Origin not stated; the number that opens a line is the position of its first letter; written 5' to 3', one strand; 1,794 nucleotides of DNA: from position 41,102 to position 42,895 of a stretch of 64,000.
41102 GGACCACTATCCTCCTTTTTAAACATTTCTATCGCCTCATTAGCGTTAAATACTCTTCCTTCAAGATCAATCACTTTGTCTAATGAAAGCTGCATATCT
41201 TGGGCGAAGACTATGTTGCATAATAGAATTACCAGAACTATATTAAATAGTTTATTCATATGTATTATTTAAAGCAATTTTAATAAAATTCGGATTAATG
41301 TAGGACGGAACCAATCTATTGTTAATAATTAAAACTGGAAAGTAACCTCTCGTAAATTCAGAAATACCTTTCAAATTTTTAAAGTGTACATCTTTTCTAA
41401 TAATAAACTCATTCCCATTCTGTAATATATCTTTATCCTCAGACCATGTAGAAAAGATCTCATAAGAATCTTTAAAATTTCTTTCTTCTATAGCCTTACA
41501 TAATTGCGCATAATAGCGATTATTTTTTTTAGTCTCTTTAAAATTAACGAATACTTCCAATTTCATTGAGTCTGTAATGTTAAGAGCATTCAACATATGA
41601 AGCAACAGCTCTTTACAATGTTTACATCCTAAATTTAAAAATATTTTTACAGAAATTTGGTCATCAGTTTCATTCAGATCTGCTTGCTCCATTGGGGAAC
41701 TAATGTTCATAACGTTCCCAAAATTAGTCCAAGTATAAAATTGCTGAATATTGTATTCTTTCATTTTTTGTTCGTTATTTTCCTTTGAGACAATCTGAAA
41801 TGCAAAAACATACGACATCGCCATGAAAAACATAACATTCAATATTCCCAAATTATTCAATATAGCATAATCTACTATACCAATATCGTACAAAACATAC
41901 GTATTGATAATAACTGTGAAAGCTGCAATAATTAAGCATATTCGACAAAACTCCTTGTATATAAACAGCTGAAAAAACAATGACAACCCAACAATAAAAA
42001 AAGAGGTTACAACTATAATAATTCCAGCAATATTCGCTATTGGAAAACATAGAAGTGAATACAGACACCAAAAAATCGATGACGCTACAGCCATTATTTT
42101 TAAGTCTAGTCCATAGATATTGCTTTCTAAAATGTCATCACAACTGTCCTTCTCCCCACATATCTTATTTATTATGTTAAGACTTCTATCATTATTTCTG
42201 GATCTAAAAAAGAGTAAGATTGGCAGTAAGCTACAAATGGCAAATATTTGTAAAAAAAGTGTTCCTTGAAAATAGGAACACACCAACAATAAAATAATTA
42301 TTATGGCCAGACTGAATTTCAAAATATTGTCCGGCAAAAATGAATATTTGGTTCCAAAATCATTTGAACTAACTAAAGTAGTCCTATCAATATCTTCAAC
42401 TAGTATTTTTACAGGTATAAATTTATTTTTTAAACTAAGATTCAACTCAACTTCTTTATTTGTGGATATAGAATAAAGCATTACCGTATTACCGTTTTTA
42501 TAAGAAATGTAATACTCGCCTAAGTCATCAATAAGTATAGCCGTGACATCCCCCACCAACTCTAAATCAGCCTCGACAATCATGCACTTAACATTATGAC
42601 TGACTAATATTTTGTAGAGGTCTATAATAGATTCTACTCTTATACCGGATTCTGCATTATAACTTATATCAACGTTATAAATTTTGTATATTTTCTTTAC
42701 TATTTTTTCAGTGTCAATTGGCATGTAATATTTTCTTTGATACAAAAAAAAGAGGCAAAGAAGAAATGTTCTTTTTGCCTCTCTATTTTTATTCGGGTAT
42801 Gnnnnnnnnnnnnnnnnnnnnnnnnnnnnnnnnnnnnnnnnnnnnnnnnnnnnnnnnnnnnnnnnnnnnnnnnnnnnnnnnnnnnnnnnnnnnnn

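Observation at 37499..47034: Complete, experimentally uncharacterised ATP-grasp + SPASM RiPP system with dedicated export and disulfide machinery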

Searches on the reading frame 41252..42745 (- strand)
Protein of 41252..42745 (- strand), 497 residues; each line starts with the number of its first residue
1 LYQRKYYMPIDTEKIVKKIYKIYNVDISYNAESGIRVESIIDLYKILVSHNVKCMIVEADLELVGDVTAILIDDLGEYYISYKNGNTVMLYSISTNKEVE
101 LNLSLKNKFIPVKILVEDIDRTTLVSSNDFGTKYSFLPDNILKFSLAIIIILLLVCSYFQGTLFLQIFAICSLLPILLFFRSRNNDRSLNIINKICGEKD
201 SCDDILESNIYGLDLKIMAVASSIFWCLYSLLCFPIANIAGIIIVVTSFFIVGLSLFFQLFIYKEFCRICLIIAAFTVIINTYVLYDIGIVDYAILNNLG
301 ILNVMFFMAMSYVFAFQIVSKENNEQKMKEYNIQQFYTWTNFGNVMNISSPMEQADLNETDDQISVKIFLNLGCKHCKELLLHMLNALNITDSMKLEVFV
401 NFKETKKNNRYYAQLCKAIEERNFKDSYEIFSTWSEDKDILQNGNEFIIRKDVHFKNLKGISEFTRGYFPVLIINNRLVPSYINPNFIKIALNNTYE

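Call 3: search_protein_families(library=ncbifam, proteins=[window:41252-42745:-], max_evalue=0.01)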
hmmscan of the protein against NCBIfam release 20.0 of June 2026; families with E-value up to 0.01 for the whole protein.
window:41252-42745:- (497 aa): 0 families

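Call 4: search_protein_families(library=pfam, proteins=[window:41252-42745:-], max_evalue=0.01)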
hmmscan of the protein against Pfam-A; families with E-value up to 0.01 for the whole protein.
window:41252-42745:- (497 aa): 0 families

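Call 25: find_homologous_proteins(query=window:41252-42724:-, max_evalue=0.001)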
Query window:41252-42724:- (490 aa): 1 proteins with E <= 0.001 among 8000 candidates.
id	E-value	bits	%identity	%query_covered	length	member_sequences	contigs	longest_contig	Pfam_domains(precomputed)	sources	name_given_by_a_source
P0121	0.0e+0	1069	100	100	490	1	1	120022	-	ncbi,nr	ncbi:MAG: hypothetical protein P1U56_02570 [Saprospiraceae bacterium]|nr:hypothetical protein [Sapro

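Call 26: search_protein_families(library=pfam, proteins=[window:41252-42724:-], max_evalue=10)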
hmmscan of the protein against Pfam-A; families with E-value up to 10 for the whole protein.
window:41252-42724:- (490 aa): 0 families

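Call 27: search_solved_structures(query=window:41252-42724:-, max_evalue=10)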
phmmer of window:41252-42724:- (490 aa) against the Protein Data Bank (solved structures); distinct sequences matched with E-value up to 10: 4.
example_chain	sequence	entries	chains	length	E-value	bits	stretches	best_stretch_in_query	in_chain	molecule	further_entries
3hs3_A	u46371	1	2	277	0.69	11.8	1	399-488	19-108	Ribose operon repressor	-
5mkk_A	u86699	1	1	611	1.4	10.8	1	234-334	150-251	Multidrug resistance ABC transporter ATP-binding and permease protein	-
6raf_A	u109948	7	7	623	1.4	10.8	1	234-334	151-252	Multidrug resistance ABC transporter ATP-binding and permease protein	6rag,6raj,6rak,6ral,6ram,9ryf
6rah_A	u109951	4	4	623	1.4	10.8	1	234-334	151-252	Multidrug resistance ABC transporter ATP-binding and permease protein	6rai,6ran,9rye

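Call 36: search_protein_representatives(protein=window:41252-42724:-)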
Query: 490 residues. Proteins with E-value up to 0.001 (for the whole library): 36; up to 1e-10: 3; up to 1e-30: 1. The best 36 are listed.
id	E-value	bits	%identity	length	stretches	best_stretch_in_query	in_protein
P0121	0.0e+00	1069.3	100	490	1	1-490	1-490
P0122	6.0e-16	74.7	21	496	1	8-484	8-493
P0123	5.1e-11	58.5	24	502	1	9-484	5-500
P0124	1.4e-10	57.0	23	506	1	28-484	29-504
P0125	8.7e-10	54.4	27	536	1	98-430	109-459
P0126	9.8e-10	54.2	28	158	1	350-485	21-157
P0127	1.6e-09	53.5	26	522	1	64-487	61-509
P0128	1.9e-09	53.3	25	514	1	159-483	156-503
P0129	6.3e-09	51.6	27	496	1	32-483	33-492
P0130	1.1e-08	50.8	22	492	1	21-484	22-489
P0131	8.3e-08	47.9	25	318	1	237-440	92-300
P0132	1.7e-07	46.8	25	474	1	133-487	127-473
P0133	2.7e-07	46.2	26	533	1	169-481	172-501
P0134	7.3e-07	44.7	27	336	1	113-307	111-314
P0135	9.0e-07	44.4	21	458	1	100-486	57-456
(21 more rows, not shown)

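Call 38: search_protein_families(library=pfam, alignment_id=A2, max_evalue=0.01)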
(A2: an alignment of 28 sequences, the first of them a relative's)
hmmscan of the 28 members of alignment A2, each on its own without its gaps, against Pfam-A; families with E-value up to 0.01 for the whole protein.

A. member 1, P0121 (490 aa): 0 families

B. families by the number of members that match (of 28 scanned): 5 families
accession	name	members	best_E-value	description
PF07884.19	VKOR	24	4.8e-14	Vitamin K epoxide reductase family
PF03412.21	Peptidase_C39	15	2.3e-15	Peptidase C39 family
PF13462.12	Thioredoxin_4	11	9.2e-12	Thioredoxin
PF02600.21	DsbB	1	0.0021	Disulfide bond formation protein DsbB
PF21327.3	GspA_C39-like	1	0.0045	GspA, peptidase C39-like domain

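Call 41: find_encoding_contigs(protein=P0122, flank=8000, max_places=4)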
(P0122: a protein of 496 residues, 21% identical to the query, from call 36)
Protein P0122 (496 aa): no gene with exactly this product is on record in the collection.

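Call 47: predict_structure(alignment_id=A2)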
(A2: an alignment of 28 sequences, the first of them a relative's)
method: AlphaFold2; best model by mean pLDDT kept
length: 490 residues; sequences in the alignment: 28
mean_pLDDT: 67.8   pTM: 0.40
mean pLDDT of the five models: 67.8, 67.4, 66.5, 65.2, 62.4
residues with pLDDT >= 90: 7; 70-90: 221; 50-70: 200; < 50: 62
segments of 3 or more residues with pLDDT < 50: 24-27, 116-127, 325-353, 436-439, 441-446
pLDDT, mean of each block of 10 residues (from residue 1): 69 74 52 71 74 74 77 77 82 68 71 54 47 65 65 68 75 59 61 58 59 68 63 75 83 80 82 78 56 66 69 64 46 37 37 63 84 87 81 83 86 88 87 53 49 57 78 65 58
secondary structure, 60 per line:
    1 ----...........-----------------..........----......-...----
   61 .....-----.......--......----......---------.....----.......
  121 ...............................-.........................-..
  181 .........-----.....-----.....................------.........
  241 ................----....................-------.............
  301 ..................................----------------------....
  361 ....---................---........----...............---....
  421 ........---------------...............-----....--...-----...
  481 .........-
elements in order: H5-15 H33-42 E47-52 E61-65 E71-77 E80-85 E90-95 E105-109 H114-151 H153-177 H179-189 H195-199 H205-225 H232-256 H261-280 H288-334 E357-364 H368-383 E387-394 H399-413 H417-428 H444-458 E464-467 E470-472 H478-489

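Call 53: fold_search(model_id=the predicted structure, library=pdb)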
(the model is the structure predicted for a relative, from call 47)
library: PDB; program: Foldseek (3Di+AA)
matches with E <= 10: 775; with E <= 0.001: 1
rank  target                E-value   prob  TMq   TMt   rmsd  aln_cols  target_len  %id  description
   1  3wzt_D                9.4e-04  1.00  0.20  0.52   5.7       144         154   18  Crystal structure of Trx3 domain of UGGT (detergent-unbound form) (released 2014-12-03)
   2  3wzt_B                1.5e-03  1.00  0.20  0.52   5.6       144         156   18  Crystal structure of Trx3 domain of UGGT (detergent-unbound form) (released 2014-12-03)
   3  3wzt_A                1.9e-03  1.00  0.20  0.52   5.6       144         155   18  Crystal structure of Trx3 domain of UGGT (detergent-unbound form) (released 2014-12-03)
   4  6eez_A                2.3e-03  1.00  0.18  0.41   7.3       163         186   15  Crystal Structure of the thiol-disulfide exchange protein alpha-DsbA2 from Wolbachia pipientis (released 2019-04-17)
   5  3wzs                  3.3e-03  1.00  0.19  0.51   5.9       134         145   19  Crystal structure of Trx3 domain of UGGT (detergent-bound form) (released 2014-12-03)
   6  6ts2_D                4.0e-03  1.00  0.21  0.10   5.0       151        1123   15  Truncated version of Chaetomium thermophilum UDP-Glucose Glucosyl Transferase (UGGT) lacking domain TRXL2 (417-650). (released 2020-01-08)
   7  3wzt_C                5.7e-03  1.00  0.20  0.56   4.7       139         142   16  Crystal structure of Trx3 domain of UGGT (detergent-unbound form) (released 2014-12-03)
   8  5n2j_A                6.0e-03  1.00  0.20  0.08   5.5       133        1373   19  UDP-Glucose Glycoprotein Glucosyltransferase from Chaetomium thermophilum (closed form) (released 2017-07-26)
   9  6eez_B                6.0e-03  1.00  0.19  0.41   6.6       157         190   17  Crystal Structure of the thiol-disulfide exchange protein alpha-DsbA2 from Wolbachia pipientis (released 2019-04-17)
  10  6eez_C                6.0e-03  1.00  0.20  0.44   6.5       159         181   15  Crystal Structure of the thiol-disulfide exchange protein alpha-DsbA2 from Wolbachia pipientis (released 2019-04-17)
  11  6ts2_B                6.3e-03  1.00  0.21  0.10   5.0       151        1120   15  Truncated version of Chaetomium thermophilum UDP-Glucose Glucosyl Transferase (UGGT) lacking domain TRXL2 (417-650). (released 2020-01-08)
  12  7rgv                  6.9e-03  1.00  0.20  0.38   9.9       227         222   14  Structure of Caulobacter crescentus Suppressor of copper sensitivity protein C (released 2022-03-02)
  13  6ts2_C                7.3e-03  1.00  0.21  0.10   5.0       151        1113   15  Truncated version of Chaetomium thermophilum UDP-Glucose Glucosyl Transferase (UGGT) lacking domain TRXL2 (417-650). (released 2020-01-08)
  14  4k2d                  8.5e-03  1.00  0.21  0.46   5.4       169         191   12  Crystal structure of Burkholderia Pseudomallei DsbA (released 2013-08-14)
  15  4pwo                  9.4e-03  1.00  0.18  0.31   7.8       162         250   14  Crystal structure of DsbA from the Gram positive bacterium Corynebacterium diphtheriae (released 2015-03-25)
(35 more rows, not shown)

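Call 76: find_encoding_contigs(protein=P0121, flank=10000, max_places=3)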
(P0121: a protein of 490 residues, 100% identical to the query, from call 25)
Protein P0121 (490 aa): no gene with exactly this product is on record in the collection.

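Call 89: search_dna_similar(query=P0128, collection=plasmids, mode=protein, max_evalue=0.00001, max_rows=15)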
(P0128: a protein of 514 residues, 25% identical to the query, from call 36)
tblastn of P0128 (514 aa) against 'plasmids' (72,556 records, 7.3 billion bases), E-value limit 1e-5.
Records with a match: 6; places in all: 7; records where one place covers at least 80% of the query: 5.
Best place of each record, by identity: <60% 6.
By first word of the organism name: Emticicia 2; Aureibacter 1; Hymenobacter 1; Spirosoma 1; Parabacteroides 1.
By predicted mobility (MOB-suite, as given by PLSDB): non-mobilizable 5; conjugative 1.
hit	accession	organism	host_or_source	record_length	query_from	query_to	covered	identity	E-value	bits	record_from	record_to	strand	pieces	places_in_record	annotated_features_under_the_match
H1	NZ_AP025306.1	Aureibacter tunicatorum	-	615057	1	511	99%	26.5%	2e-32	140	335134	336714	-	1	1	vitamin K epoxide reductase family protein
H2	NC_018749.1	Emticicia oligotrophica DSM 17448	warm spring water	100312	8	514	99%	24.3%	4e-19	99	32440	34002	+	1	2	vitamin K epoxide reductase family protein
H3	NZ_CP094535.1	Hymenobacter monticola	Single cell,a pond on the Huanglong ...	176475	6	514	99%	22.7%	3e-21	105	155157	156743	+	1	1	vitamin K epoxide reductase family protein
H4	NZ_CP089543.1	Spirosoma oryzicola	Single cell,Surface layer of rice grains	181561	5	505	97%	22.5%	1e-18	97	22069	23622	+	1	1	vitamin K epoxide reductase family protein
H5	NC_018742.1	Emticicia oligotrophica DSM 17448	warm spring water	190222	8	496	95%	23.0%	9e-18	95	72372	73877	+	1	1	vitamin K epoxide reductase family protein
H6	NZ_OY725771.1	Parabacteroides distasonis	-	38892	157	497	66%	20.6%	1e-6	59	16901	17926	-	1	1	thioredoxin domain-containing protein | cysteine peptidase family C39 domain-containing protein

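Call 90: get_annotated_region(hit=H2, flank=7000)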
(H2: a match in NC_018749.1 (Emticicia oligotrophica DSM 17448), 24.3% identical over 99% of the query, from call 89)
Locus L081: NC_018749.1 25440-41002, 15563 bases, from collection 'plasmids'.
description: Emticicia oligotrophica DSM 17448 plasmid pEMTOL02, complete sequence
organism: Emticicia oligotrophica DSM 17448 (NCBI taxid 929562)
taxonomy: Bacteria; Bacteroidota; Cytophagia; Cytophagales; Leadbetterellaceae; Emticicia; Emticicia oligotrophica; Emticicia oligotrophica DSM 17448
host: -; source: warm spring water; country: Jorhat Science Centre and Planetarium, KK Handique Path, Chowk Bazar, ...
typing (MOB-suite, as given by PLSDB): non-mobilizable
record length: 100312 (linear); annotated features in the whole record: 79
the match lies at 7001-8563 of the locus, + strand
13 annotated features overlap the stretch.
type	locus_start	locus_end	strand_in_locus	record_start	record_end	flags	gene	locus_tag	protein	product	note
CDS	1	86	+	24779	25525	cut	-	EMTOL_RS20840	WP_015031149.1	LytTR family DNA-binding domain-containing protein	-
CDS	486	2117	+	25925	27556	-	-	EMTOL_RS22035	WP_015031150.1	DUF6734 family protein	-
CDS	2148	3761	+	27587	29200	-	-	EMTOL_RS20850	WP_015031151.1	vitamin K epoxide reductase family protein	-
CDS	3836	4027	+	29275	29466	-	-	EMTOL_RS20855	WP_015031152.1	hypothetical protein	-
CDS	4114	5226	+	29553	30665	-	-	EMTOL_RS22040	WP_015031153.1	TlpA disulfide reductase family protein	-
CDS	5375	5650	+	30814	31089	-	-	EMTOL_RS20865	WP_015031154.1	hypothetical protein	-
CDS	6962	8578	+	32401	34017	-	-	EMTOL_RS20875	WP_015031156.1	vitamin K epoxide reductase family protein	-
CDS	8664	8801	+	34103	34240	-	-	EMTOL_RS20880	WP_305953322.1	hypothetical protein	-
CDS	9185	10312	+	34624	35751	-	-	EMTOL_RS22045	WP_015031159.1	TlpA disulfide reductase family protein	-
CDS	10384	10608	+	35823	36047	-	-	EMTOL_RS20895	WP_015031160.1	hypothetical protein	-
CDS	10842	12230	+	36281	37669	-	-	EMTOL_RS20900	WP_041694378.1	TlpA disulfide reductase family protein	-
CDS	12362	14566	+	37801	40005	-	-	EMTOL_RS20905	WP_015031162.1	peptidase domain-containing ABC transporter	-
CDS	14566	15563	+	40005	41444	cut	-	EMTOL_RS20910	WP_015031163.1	HlyD family efflux transporter periplasmic adaptor subunit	-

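Call 91: get_annotated_region(hit=H6, flank=6000)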
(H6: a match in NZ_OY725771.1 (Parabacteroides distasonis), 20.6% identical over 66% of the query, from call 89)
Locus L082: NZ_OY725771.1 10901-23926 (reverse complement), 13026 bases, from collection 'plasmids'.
description: Parabacteroides distasonis strain Parabacteroides distasonis TSDC17.2-1.1 plasmid 26, complete sequence
organism: Parabacteroides distasonis (NCBI taxid 823)
taxonomy: Bacteria; Bacteroidota; Bacteroidia; Bacteroidales; Tannerellaceae; Parabacteroides; Parabacteroides distasonis
host: -; source: -; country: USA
typing (MOB-suite, as given by PLSDB): non-mobilizable
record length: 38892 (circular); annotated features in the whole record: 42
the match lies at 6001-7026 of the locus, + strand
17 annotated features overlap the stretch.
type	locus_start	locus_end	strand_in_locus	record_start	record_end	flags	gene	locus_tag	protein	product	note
CDS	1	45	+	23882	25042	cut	-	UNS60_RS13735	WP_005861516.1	sodium ion-translocating decarboxylase subunit beta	-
CDS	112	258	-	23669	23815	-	-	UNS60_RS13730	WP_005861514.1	hypothetical protein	-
CDS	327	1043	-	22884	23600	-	tsaB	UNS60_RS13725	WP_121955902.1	tRNA (adenosine(37)-N6)-threonylcarbamoyltransferase complex dimerization subunit type 1 TsaB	GO:0006400 - tRNA modification [Evidence IEA]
CDS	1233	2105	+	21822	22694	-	-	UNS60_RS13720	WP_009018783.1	YicC/YloC family endoribonuclease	-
CDS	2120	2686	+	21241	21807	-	gmk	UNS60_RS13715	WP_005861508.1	guanylate kinase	GO:0015949 - nucleobase-containing small molecule interconversion [Evidence IEA]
CDS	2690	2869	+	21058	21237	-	-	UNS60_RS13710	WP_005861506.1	hypothetical protein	-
CDS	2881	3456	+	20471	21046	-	nadD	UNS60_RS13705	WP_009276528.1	nicotinate (nicotinamide) nucleotide adenylyltransferase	GO:0009435 - NAD biosynthetic process [Evidence IEA]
CDS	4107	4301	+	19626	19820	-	-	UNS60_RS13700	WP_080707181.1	hypothetical protein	-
CDS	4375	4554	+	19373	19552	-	-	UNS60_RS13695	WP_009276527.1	hypothetical protein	-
CDS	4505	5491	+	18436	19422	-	-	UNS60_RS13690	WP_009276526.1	6-bladed beta-propeller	-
CDS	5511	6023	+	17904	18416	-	-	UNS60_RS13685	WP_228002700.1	cysteine peptidase family C39 domain-containing protein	GO:0006508 - proteolysis [Evidence IEA]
CDS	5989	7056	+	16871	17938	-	-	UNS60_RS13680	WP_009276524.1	thioredoxin domain-containing protein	-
CDS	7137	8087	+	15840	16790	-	-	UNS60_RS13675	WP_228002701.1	hypothetical protein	-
CDS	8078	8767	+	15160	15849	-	-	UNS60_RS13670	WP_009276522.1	galactosyltransferase-related protein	-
CDS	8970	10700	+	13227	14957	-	lysS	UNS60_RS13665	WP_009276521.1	lysine--tRNA ligase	GO:0006430 - lysyl-tRNA aminoacylation [Evidence IEA]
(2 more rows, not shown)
